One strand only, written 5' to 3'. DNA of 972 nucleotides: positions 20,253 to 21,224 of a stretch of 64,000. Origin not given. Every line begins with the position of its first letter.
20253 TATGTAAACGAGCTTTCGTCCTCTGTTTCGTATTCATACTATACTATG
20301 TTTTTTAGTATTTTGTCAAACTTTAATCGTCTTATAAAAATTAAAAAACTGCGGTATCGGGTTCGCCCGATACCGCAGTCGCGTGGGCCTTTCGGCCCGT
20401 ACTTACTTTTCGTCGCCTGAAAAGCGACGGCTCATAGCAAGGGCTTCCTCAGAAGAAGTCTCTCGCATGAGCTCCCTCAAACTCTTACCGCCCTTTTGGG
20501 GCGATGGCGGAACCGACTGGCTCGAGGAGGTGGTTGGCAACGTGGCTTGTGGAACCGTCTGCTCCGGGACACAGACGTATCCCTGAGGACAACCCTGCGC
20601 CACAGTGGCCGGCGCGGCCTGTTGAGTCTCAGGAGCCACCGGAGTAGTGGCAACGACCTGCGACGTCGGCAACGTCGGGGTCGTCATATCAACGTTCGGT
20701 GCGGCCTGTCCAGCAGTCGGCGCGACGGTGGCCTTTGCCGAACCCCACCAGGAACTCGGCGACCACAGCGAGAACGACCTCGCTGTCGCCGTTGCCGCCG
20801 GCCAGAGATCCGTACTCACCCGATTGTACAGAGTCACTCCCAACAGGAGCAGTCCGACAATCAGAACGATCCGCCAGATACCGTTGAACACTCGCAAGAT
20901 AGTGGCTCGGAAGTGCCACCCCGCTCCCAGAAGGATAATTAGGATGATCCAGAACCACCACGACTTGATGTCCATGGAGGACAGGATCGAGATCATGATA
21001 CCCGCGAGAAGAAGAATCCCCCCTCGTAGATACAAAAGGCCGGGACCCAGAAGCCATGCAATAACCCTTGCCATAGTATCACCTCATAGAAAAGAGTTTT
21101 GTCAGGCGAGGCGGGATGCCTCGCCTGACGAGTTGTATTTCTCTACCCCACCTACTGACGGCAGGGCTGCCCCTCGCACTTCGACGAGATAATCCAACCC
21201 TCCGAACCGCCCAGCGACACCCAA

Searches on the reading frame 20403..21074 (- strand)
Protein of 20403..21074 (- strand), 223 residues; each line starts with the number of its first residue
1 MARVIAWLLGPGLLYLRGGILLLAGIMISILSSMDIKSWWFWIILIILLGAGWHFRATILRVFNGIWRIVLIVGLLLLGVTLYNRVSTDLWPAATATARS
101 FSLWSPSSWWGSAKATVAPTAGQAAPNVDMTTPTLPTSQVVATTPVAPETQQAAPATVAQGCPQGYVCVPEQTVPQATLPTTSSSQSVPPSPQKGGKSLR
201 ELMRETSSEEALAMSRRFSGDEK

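Call 98: search_protein_families(library=pfam, proteins=[window:20403-21074:-], max_evalue=0.01)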
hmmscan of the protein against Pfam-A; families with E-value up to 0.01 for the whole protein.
window:20403-21074:- (223 aa): 0 families
